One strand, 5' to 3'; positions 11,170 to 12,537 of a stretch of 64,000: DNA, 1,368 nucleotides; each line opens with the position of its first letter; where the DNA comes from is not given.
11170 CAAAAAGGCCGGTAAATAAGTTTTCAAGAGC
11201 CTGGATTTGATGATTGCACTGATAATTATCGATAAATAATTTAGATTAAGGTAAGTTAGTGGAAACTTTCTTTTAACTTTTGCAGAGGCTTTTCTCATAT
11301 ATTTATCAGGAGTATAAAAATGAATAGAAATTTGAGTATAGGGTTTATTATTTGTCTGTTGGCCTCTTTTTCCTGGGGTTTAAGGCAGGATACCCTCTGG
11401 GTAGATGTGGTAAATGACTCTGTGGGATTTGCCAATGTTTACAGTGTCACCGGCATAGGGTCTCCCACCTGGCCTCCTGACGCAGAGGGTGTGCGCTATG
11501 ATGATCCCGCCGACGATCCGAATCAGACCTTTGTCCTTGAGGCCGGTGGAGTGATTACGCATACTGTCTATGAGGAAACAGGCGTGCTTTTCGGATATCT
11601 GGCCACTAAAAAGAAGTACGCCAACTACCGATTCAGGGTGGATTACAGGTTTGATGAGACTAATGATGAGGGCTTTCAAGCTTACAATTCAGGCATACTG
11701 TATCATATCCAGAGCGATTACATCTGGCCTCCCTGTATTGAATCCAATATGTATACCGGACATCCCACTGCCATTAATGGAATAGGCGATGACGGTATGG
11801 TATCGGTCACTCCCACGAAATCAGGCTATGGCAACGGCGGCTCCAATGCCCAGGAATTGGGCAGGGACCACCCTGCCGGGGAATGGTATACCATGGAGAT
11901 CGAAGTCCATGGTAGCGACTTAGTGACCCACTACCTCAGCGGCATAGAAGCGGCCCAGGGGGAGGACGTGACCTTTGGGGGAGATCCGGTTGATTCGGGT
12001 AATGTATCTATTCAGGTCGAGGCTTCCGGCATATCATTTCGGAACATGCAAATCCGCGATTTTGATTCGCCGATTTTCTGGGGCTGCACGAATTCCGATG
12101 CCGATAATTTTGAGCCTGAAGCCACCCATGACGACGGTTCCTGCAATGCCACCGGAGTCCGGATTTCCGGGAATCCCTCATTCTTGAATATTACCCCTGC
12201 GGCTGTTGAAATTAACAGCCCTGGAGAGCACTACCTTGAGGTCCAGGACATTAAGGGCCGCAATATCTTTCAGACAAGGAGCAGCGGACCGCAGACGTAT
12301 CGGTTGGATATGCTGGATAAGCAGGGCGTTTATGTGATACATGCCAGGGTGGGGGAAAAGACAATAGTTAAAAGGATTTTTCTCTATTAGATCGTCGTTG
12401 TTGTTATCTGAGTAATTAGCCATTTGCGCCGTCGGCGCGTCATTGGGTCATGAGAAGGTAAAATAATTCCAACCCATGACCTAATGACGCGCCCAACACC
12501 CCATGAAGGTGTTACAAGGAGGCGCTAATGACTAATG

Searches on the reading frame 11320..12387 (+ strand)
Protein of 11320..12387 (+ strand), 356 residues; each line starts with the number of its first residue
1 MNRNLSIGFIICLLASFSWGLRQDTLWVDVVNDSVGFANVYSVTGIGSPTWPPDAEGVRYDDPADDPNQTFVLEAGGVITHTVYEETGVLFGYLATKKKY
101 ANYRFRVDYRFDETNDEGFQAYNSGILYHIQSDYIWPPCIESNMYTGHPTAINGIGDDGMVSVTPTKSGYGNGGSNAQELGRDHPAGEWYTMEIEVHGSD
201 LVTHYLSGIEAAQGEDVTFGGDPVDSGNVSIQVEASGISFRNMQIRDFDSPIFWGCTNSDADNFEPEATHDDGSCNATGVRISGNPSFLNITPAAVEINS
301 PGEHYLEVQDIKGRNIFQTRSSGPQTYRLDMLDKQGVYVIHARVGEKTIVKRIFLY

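Call 15: search_protein_families(library=pfam, proteins=[window:11320-12387:+], max_evalue=0.01)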
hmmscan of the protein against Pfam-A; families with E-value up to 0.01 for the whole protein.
window:11320-12387:+ (356 aa): 1 family
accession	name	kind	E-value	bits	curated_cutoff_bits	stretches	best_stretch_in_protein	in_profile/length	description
PF06439.18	3keto-disac_hyd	-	2.2e-18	67.4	26.8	1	77-246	31-187/187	3-keto-disaccharide hydrolase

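Call 39: search_protein_families(library=ncbifam, proteins=[window:11320-12387:+], max_evalue=1)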
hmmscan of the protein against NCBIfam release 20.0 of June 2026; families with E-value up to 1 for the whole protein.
window:11320-12387:+ (356 aa): 2 families
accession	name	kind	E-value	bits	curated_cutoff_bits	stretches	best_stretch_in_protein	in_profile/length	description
TIGR04183.1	Por_Secre_tail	domain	6.3e-05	22.9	23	1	296-353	13-69/72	T9SS type A sorting domain-containing protein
NF038113.1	T9SSA_dep_M36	equivalog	0.026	12.6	885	1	278-354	791-867/869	T9SS-dependent M36 family metallopeptidase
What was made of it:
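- Checked: That one is presumably 11320-12390, which matched TIGR04183 as a whole protein in call 39.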

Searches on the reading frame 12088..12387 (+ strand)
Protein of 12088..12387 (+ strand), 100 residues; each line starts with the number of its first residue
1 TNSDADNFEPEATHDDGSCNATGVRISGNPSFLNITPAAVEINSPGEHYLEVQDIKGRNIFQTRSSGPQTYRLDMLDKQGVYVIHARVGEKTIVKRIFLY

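Call 40: search_protein_families(library=pfam, proteins=[window:12088-12387:+], max_evalue=10)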
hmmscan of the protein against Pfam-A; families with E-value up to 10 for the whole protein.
window:12088-12387:+ (100 aa): 2 families
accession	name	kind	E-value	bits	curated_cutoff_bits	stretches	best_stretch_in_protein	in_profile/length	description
PF18962.6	Por_Secre_tail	-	0.011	16.5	27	1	46-97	20-73/75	Secretion system C-terminal sorting domain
PF06832.18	BiPBP_C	-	0.22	11.9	26.8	1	38-59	64-85/90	Penicillin-Binding Protein C-terminus Family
